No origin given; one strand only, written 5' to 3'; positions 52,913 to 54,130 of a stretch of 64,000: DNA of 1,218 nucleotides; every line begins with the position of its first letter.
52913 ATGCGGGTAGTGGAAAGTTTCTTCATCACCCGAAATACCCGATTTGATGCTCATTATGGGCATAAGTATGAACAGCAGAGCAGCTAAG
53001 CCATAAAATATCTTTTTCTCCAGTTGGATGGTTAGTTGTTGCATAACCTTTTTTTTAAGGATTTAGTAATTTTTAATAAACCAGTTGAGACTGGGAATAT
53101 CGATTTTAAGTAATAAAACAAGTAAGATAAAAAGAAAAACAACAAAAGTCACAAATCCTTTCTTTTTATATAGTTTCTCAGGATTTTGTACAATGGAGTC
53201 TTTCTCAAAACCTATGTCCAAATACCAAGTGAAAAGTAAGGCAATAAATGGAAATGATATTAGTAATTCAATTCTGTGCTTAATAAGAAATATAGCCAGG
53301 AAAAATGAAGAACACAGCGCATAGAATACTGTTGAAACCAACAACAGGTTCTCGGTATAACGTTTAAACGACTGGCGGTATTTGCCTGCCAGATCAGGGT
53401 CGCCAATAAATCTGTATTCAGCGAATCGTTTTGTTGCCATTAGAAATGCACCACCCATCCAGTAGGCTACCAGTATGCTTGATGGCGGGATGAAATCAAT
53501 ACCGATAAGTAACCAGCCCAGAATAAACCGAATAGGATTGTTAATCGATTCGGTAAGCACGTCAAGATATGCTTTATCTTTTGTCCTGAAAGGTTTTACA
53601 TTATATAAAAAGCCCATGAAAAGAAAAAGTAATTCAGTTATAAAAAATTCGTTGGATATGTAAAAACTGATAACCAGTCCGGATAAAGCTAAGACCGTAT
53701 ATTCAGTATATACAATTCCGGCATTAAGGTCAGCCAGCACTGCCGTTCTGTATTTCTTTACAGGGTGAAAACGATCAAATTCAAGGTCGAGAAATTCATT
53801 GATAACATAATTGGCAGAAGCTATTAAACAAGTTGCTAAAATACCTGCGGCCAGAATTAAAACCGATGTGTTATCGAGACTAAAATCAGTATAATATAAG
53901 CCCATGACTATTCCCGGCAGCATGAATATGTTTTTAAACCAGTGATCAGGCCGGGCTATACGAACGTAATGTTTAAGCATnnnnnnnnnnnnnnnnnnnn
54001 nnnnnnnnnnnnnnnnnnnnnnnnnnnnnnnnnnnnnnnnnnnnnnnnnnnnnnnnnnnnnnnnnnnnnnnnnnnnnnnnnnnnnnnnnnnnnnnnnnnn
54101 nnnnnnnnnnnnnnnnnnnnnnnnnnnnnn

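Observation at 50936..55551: Coupled HAD phosphatase / methyltransferase / DPPR-synthase-like UbiA / GT-C+TPR operon: candidate polyprenyl-phospho-pentose glycosylation pathway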

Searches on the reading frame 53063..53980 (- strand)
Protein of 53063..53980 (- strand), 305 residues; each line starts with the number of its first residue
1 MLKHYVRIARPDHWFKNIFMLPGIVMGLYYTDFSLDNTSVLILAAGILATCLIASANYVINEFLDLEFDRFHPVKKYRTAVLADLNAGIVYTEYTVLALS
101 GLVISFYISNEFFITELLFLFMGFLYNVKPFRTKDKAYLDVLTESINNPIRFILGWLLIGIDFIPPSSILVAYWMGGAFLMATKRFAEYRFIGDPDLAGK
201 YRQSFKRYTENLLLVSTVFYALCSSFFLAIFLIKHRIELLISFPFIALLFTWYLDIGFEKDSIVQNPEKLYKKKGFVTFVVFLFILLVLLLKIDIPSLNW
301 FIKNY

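Call 3: search_protein_families(library=pfam, proteins=[window:53063-53980:-], max_evalue=0.01)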
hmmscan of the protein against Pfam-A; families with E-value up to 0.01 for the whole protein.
window:53063-53980:- (305 aa): 1 family
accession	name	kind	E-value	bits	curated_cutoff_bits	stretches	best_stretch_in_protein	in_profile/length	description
PF01040.23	UbiA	-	1.2e-15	58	34.2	1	24-254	5-229/250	UbiA prenyltransferase family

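Call 4: search_protein_families(library=ncbifam, proteins=[window:53063-53980:-], max_evalue=0.01)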
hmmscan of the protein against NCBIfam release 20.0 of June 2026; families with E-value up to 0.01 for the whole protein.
window:53063-53980:- (305 aa): 11 families
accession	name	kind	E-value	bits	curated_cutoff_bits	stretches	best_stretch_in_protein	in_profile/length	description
NF008977.0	PRK12324.1-2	equivalog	3.2e-21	76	234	1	1-290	1-285/297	decaprenyl-phosphate phosphoribosyltransferase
NF008976.0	PRK12324.1-1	equivalog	1.4e-19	70.6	474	1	6-214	22-223/306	decaprenyl-phosphate phosphoribosyltransferase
NF006088.0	PRK08238.1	equivalog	1.7e-19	69.9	351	1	2-238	192-419/482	UbiA family prenyltransferase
NF008978.0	PRK12324.1-4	equivalog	3.4e-18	65.7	207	1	5-214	35-235/322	decaprenyl-phosphate phosphoribosyltransferase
NF009523.0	PRK12884.1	equivalog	5.7e-08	32.3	269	1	2-129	4-123/279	prenyltransferase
NF005742.0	PRK07566.1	equivalog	2.8e-06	26.6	313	1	3-140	29-163/315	chlorophyll synthase ChlG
NF003348.0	PRK04375.1-1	equivalog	8e-06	25.5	285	1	1-295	2-283/292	heme o synthase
TIGR01476.1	chlor_syn_BchG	subfamily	8.7e-06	25.4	212.3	1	6-139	4-135/283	(bacterio)chlorophyll synthase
NF009516.0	PRK12875.1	equivalog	2e-05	23.8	205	1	2-230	17-231/292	prenyltransferase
NF009513.0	PRK12872.1-3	equivalog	4e-05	23.3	288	1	41-128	53-138/293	prenyltransferase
TIGR01473.1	cyoE_ctaB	equivalog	0.0014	18.4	210.3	1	5-290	3-277/281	heme o synthase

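Call 9: search_solved_structures(query=window:53063-53980:-, max_evalue=1, show_alignments=2)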
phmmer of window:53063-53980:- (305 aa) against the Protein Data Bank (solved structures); distinct sequences matched with E-value up to 1: 2.
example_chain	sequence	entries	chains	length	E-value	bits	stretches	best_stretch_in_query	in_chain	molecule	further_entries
8j8j_D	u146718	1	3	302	3.1e-13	53.3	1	5-214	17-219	Decaprenyl-phosphate phosphoribosyltransferase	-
8j8k_A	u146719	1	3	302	5.7e-06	29.5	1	5-214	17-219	Decaprenyl-phosphate phosphoribosyltransferase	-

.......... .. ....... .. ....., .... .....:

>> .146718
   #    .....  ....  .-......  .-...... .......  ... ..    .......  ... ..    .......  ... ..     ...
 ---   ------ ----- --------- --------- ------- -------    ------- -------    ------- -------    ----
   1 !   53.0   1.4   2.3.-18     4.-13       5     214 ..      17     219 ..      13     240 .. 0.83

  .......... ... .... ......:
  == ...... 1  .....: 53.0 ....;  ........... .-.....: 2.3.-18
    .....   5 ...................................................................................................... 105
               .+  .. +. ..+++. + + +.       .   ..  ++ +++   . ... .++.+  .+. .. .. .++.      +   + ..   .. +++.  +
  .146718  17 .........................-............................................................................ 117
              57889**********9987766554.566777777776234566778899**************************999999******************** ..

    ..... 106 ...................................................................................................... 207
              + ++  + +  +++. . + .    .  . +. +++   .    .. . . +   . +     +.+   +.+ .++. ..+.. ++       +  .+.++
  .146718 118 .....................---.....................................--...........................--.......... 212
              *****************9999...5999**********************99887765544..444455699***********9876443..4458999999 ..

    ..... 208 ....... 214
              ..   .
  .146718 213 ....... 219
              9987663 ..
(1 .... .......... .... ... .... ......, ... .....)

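Call 10: find_homologous_proteins(query=window:53063-53980:-, max_evalue=0.00001)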
Query window:53063-53980:- (305 aa): 5057 proteins with E <= 0.00001 among 8000 candidates; the best 120 are listed.
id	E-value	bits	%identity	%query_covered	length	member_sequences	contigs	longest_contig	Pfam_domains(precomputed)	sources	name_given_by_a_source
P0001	7.1e-196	668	100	100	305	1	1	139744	PF01040.24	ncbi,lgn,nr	ncbi:MAG: UbiA prenyltransferase family protein [Bacteroidales bacterium]|nr:UbiA prenyltransferase 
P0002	2.6e-155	535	77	100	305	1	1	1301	PF01040.24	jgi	jgi:decaprenyl-phosphate phosphoribosyltransferase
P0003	1.2e-154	533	77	100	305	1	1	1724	PF01040.24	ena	-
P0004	1.6e-154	532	77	100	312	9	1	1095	PF01040.24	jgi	-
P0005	1.6e-154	532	77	100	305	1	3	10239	PF01040.24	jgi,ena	jgi:4-hydroxybenzoate polyprenyltransferase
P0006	2.5e-153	528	78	100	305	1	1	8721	PF01040.24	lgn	-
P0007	7.0e-153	527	77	100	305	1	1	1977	PF01040.24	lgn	-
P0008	1.5e-152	526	77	100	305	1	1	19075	PF01040.24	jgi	jgi:decaprenyl-phosphate phosphoribosyltransferase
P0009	1.7e-152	525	76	100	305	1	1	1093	PF01040.24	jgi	jgi:decaprenyl-phosphate phosphoribosyltransferase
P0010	2.4e-152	525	76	100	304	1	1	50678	PF01040.24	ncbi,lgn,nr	ncbi:MAG: UbiA prenyltransferase family protein [Bacteroidales bacterium]|nr:UbiA prenyltransferase 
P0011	3.4e-152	524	77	100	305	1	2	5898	PF01040.24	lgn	-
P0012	3.6e-152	524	77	100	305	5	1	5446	PF01040.24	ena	-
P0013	4.4e-152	524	78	100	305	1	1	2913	PF01040.24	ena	-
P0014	5.9e-152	524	77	100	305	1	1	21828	PF01040.24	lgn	-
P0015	6.6e-152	524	76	100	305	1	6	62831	PF01040.24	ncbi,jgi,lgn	-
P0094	5.5e-117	409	61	99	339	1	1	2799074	PF01040.24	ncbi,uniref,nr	ncbi:UbiA prenyltransferase family protein [Sabulibacter ruber]|uniref:UbiA prenyltransferase family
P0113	1.9e-115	404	61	99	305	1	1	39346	PF01040.24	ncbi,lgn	ncbi:MAG: UbiA prenyltransferase family protein [Salibacteraceae bacterium]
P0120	5.6e-115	402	60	100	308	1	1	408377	PF01040.24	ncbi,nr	ncbi:MAG: UbiA prenyltransferase family protein [Cyclobacteriaceae bacterium]|nr:UbiA prenyltransfer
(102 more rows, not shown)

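Call 11: find_encoding_contigs(protein=P0094, flank=8000, max_places=2)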
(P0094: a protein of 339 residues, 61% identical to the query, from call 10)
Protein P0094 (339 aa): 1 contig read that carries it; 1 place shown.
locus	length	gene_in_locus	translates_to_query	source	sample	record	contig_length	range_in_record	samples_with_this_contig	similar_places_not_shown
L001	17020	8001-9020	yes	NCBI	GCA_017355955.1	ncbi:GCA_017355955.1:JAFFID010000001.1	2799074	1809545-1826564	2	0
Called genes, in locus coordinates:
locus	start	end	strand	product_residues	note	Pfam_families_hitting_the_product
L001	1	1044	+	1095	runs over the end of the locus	PF06283:ThuA, PF07995:GSDH, PF00801:PKD (weak), PF18911:PKD_4 (weak), PF00034:Cytochrom_C, PF13442:Cytochrome_CBB3 (faint), PF03422:CBM_6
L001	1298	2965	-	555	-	-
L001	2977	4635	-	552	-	-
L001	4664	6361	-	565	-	PF13231:PMT_2 (weak)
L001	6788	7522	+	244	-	PF00702:Hydrolase, PF13419:HAD_2, PF13242:Hydrolase_like (weak)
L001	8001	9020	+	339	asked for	PF01040:UbiA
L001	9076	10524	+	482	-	PF05199:GMC_oxred_C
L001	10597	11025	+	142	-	-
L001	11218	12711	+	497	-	-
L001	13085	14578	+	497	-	-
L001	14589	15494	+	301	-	-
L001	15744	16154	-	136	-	PF04138:GtrA_DPMS_TM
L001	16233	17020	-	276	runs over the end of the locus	-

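Call 12: find_encoding_contigs(protein=P0113, flank=8000, max_places=2)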
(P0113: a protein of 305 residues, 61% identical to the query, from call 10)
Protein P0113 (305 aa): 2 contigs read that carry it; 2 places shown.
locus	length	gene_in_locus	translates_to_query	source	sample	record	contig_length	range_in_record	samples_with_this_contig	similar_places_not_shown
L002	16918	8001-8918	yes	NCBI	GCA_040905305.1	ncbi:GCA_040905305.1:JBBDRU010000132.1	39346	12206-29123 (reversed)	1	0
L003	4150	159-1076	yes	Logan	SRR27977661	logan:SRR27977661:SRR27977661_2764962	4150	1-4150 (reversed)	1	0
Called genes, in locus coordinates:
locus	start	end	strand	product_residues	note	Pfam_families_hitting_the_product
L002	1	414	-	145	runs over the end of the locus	-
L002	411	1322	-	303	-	-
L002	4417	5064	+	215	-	-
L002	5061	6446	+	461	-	-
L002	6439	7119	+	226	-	PF00702:Hydrolase, PF13419:HAD_2, PF13242:Hydrolase_like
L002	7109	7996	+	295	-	PF02353:CMAS (weak), PF13489:Methyltransf_23, PF13847:Methyltransf_31, PF08241:Methyltransf_11, PF08242:Methyltransf_12, PF13649:Methyltransf_25 (weak)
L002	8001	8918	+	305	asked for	PF01040:UbiA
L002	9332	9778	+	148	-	PF13884:Peptidase_S74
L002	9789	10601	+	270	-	-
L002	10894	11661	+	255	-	PF18962:Por_Secre_tail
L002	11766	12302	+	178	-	-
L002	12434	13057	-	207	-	PF01569:PAP2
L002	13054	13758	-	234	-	PF21347:DUF3108_like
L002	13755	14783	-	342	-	PF04389:Peptidase_M28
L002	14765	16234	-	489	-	PF01406:tRNA-synt_1e, PF09334:tRNA-synt_1g (faint), PF09190:DALR_2, PF23493:CysS_C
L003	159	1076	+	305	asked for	PF01040:UbiA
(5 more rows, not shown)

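Call 15: find_encoding_contigs(protein=P0010, flank=8000, max_places=2)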
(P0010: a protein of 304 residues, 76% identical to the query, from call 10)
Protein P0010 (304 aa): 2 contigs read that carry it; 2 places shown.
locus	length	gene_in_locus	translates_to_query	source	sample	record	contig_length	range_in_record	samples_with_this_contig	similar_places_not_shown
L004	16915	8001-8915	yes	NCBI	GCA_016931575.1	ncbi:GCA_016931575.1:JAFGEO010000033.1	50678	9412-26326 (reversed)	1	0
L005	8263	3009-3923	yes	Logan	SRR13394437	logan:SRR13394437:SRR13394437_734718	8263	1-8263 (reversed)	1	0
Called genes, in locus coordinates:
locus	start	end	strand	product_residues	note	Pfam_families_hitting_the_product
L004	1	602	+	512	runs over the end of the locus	PF00772:DnaB, PF13481:AAA_25, PF03796:DnaB_C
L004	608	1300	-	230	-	PF00702:Hydrolase, PF13419:HAD_2, PF13242:Hydrolase_like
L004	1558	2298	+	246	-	PF16412:DUF5020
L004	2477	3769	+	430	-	PF00860:Xan_ur_permease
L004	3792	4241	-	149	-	PF00583:Acetyltransf_1, PF13673:Acetyltransf_10 (weak), PF13508:Acetyltransf_7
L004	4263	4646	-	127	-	-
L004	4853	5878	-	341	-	PF25594:GldB_lipo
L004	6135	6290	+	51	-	PF00468:Ribosomal_L34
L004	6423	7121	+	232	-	PF00702:Hydrolase, PF13419:HAD_2, PF13242:Hydrolase_like (faint)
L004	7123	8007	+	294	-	PF13489:Methyltransf_23, PF13649:Methyltransf_25 (weak), PF13847:Methyltransf_31 (faint), PF08241:Methyltransf_11, PF08242:Methyltransf_12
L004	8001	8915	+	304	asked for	PF01040:UbiA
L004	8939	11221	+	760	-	PF07719:TPR_2 (faint), PF13424:TPR_12 (faint), PF14559:TPR_19 (faint)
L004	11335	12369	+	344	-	PF03793:PASTA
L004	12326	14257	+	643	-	PF18962:Por_Secre_tail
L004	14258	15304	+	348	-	PF01479:S4, PF00849:PseudoU_synth_2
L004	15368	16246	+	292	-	PF00009:GTP_EFTU, PF00350:Dynamin_N (faint), PF01926:MMR_HSR1, PF02421:FeoB_N, PF03193:RsgA_GTPase (faint), PF10662:PduV-EutP (weak), PF07650:KH_2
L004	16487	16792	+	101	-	PF07876:Dabb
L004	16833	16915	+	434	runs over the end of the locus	PF00009:GTP_EFTU, PF01926:MMR_HSR1, PF02421:FeoB_N, PF04548:AIG1, PF00009:GTP_EFTU, PF01926:MMR_HSR1, PF02421:FeoB_N, PF14714:KH_dom-like, +7 more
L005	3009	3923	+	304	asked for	PF01040:UbiA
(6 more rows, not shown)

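Call 16: find_encoding_contigs(protein=P0120, flank=8000, max_places=2)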
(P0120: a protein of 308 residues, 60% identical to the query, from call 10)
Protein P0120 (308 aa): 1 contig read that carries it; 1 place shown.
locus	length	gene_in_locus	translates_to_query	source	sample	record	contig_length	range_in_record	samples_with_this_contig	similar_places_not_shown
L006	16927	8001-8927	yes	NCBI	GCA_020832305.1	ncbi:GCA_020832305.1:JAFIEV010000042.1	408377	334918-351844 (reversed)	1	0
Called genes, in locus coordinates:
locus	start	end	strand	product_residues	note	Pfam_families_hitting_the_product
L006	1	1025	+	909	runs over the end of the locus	PF00686:CBM_20, PF02446:Glyco_hydro_77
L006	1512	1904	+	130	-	PF00072:Response_reg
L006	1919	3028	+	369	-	PF00072:Response_reg (weak), PF02397:Bac_transf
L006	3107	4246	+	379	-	PF13641:Glyco_tranf_2_3, PF13632:Glyco_trans_2_3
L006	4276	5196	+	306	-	PF00535:Glycos_transf_2, PF10111:Glyco_tranf_2_2, PF13641:Glyco_tranf_2_3, PF13632:Glyco_trans_2_3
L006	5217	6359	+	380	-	PF13439:Glyco_transf_4, PF13579:Glyco_trans_4_4 (weak), PF00534:Glycos_transf_1, PF20706:GT4-conflict, PF13692:Glyco_trans_1_4, PF13524:Glyco_trans_1_2 (weak)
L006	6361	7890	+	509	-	-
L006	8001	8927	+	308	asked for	PF01040:UbiA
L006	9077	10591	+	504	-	PF13231:PMT_2 (weak)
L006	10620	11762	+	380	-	PF13439:Glyco_transf_4, PF20706:GT4-conflict, PF00534:Glycos_transf_1, PF13692:Glyco_trans_1_4, PF13524:Glyco_trans_1_2 (weak)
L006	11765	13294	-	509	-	-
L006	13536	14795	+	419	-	PF00534:Glycos_transf_1, PF13692:Glyco_trans_1_4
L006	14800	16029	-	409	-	PF13524:Glyco_trans_1_2 (faint), PF00534:Glycos_transf_1, PF13692:Glyco_trans_1_4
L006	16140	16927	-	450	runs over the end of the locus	PF01943:Polysacc_synt, PF13440:Polysacc_synt_3, PF01554:MatE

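Call 25: find_related_loci(query=A1, collection=genome_contigs, flank=10000)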
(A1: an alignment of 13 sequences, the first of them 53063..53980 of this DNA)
Query A1 (305 aa) in genome_contigs; peptide patterns used: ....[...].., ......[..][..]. (x = any residue, [..] = any of these).
600 stretches matched a pattern (row limit reached: there are more); 500 encode a relative of the query (tblastn E <= 1e-3); the best 80 are kept; 80 distinct loci.
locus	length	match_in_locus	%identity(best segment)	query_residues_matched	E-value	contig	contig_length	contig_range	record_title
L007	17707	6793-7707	77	1-305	7e-163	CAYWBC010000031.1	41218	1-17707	MAG TPA_asm: uncultured Bacteroidales bacterium isolate binchicken_co129_395 genome assembly, contig: NODE_2328_length_4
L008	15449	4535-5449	75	1-305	9e-157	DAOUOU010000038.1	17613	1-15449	MAG TPA_asm: Bacteroidales bacterium isolate CSMAG_82 CSMAG_82_k119_294309_length_17613_cov_37.9389, whole genome shotgu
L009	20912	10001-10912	76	1-304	3e-152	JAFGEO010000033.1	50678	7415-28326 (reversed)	MAG: Bacteroidales bacterium isolate Zod_Metabat.1236 k87_2300285, whole genome shotgun sequence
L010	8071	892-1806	75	1-305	1e-151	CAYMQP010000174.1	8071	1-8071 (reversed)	MAG TPA_asm: uncultured Bacteroidales bacterium isolate binchicken_co178_8 genome assembly, contig: NODE_10576_length_80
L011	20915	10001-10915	75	1-305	1e-150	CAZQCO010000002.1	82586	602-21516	MAG TPA_asm: uncultured Bacteroidales bacterium isolate binchicken_co81_449 genome assembly, contig: NODE_214_length_825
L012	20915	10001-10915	75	1-305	1e-145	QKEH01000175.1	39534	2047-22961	MAG: Bacteroidetes bacterium isolate SZUA-471 scaffold_1883, whole genome shotgun sequence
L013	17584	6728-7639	67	1-304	3e-132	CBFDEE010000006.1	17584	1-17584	MAG TPA_asm: uncultured Bacteroides sp. isolate SRR26215679_binner13_Refined_90 genome assembly, contig: ERZ25073473.148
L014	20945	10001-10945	60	3-304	3e-123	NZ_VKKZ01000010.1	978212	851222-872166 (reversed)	Rufibacter glacialis strain MDT1-10-3 NODE_1, whole genome shotgun sequence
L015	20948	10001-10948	60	2-304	1e-122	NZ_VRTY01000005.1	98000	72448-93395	Pontibacter qinzhouensis strain GY10130 Scaffold5, whole genome shotgun sequence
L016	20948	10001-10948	59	2-304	5e-122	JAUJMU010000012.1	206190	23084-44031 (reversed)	MAG: Cytophagales bacterium isolate YX1bin7 opera_contig_90, whole genome shotgun sequence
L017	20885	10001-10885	62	2-296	7e-122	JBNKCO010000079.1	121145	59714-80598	MAG: Bacteroidales bacterium isolate F1F2.bin.22.orig k141_1210487, whole genome shotgun sequence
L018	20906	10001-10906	61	2-303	1e-121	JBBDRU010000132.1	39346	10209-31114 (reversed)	MAG: Salibacteraceae bacterium isolate LejiaC_41_11 Lejia_C_2384_length_39346_cov_7, whole genome shotgun sequence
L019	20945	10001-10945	60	3-304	1e-120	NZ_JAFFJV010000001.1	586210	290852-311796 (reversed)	Rufibacter psychrotolerans strain SYSU D00308 Scaffold1_1, whole genome shotgun sequence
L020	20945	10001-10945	60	3-304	9e-121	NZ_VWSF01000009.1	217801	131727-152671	Adhaeribacter rhizoryzae strain DK36 contig9, whole genome shotgun sequence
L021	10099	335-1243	60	2-304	4e-120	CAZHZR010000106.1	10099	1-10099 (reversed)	MAG TPA_asm: uncultured Roseivirgaceae bacterium isolate SRP220891_co3_550 genome assembly, contig: NODE_10840_length_10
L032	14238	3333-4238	58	2-303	8e-115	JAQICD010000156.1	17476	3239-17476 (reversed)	MAG: Prolixibacteraceae bacterium isolate GH40 k119_507425, whole genome shotgun sequence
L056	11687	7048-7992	55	3-302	3e-110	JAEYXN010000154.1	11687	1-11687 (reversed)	MAG: Bacteroidetes bacterium isolate OH_CBlB_314 k127_830640, whole genome shotgun sequence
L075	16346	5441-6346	54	2-304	1e-108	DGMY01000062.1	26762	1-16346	MAG TPA_asm: Opitutia bacterium UBA4506 UBA4506_contig_2481, whole genome shotgun sequence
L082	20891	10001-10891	56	2-299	7e-108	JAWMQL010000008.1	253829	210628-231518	Halieaceae bacterium WSDMB12 NODE_8_length_253829_cov_30.133897, whole genome shotgun sequence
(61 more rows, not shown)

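Call 38: search_dna_similar(query=window:53063-53980:-, collection=phages, mode=protein, max_evalue=0.001, max_rows=15)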
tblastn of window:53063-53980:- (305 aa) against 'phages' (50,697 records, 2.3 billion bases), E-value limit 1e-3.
Records with a match: 1; places in all: 1; records where one place covers at least 80% of the query: 0.
Best place of each record, by identity: <60% 1.
By first word of the organism name: Bacteriophage 1.
By host as written in the record: - 1.
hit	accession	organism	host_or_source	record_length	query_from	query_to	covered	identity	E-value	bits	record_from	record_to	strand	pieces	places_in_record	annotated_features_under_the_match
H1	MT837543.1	Bacteriophage sp.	human fecal samples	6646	1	161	53%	27.9%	3e-6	54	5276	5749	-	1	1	record has no annotation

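Call 39: search_dna_similar(query=window:53063-53980:-, collection=plasmids, mode=protein, max_evalue=0.00001, max_rows=25)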
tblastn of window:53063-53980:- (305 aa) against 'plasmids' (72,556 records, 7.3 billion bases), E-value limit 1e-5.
Records with a match: 40; places in all: 40; records where one place covers at least 80% of the query: 21.
Best place of each record, by identity: <60% 40.
By first word of the organism name: Rhizobium 18; Sinorhizobium 6; Mesorhizobium 2; Subdoligranulum 1; Paracoccus 1; Sphingobium 1; Rhodobacter 1; Salipiger 1; Rhodovulum 1; Marivivens 1; and 7 more.
By predicted mobility (MOB-suite, as given by PLSDB): conjugative 19; non-mobilizable 16; mobilizable 5.
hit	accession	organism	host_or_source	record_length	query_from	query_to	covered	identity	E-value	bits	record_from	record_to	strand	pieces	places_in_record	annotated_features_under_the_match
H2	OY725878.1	Subdoligranulum variabile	-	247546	2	304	99%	51.0%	8e-93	308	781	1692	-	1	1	record has no annotation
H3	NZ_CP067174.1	Paracoccus aestuarii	cell culture,isolated from tidal flat ...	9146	5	299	97%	45.6%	1e-74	255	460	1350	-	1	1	UbiA family prenyltransferase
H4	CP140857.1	Rhizobium ruizarguesonis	Trifolium pratense,whole organism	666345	2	298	97%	44.7%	5e-73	251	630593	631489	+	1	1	UbiA prenyltransferase family protein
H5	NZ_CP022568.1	Rhizobium leguminosarum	Root nodule,Pisum sativum root-nodule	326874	2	305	100%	43.3%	2e-71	246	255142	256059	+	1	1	UbiA family prenyltransferase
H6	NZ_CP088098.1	Rhizobium sp. SU303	cell culture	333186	2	305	100%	43.3%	2e-71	246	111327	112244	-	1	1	UbiA family prenyltransferase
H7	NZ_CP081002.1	Sphingobium sp. V4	cell culture,soil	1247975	2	299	98%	43.9%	3e-71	245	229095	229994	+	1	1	record has no annotation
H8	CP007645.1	Rhizobium etli bv. phaseoli str. IE4803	Phaseolus vulgaris,whole organism,nodule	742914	2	298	97%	44.0%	1e-70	244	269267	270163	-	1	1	UbiA prenyltransferase family protein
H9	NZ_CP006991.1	Rhizobium etli bv. mimosae str. IE4771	Phaseolus vulgaris,whole organism,nodule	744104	2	298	97%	44.0%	1e-70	244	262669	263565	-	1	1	UbiA prenyltransferase family protein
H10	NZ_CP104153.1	Rhizobium sophoriradicis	Phaseolus vulgaris,cell culture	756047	2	298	97%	44.0%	1e-70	244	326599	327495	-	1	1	UbiA prenyltransferase family protein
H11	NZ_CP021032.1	Rhizobium sp. NXC14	Phaseolus vulgaris,cell culture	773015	5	298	96%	44.1%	3e-71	246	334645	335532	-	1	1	UbiA prenyltransferase family protein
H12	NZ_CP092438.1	Rhizobium sp. K102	Phaseolus vulgaris,Cell culture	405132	2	298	97%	43.4%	7e-70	242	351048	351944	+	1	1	UbiA prenyltransferase family protein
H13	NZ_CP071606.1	Rhizobium binae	lentil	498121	2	298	97%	43.3%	2e-70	243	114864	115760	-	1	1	UbiA prenyltransferase family protein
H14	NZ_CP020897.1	Rhizobium phaseoli Brasil 5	Phaseolus vulgaris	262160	2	298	97%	43.3%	5e-69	239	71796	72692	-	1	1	UbiA prenyltransferase family protein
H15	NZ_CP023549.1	Rhodobacter sp. CZR27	cell culture,paddy soil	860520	5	274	89%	47.1%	2e-63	223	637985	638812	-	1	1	UbiA family prenyltransferase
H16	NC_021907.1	Rhizobium etli bv. mimosae str. Mim1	Mimosa affinis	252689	3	298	97%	42.8%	2e-70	243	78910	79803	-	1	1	UbiA prenyltransferase family protein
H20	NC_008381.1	Rhizobium johnstonii 3841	-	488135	2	275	90%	45.1%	1e-70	244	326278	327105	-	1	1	UbiA prenyltransferase family protein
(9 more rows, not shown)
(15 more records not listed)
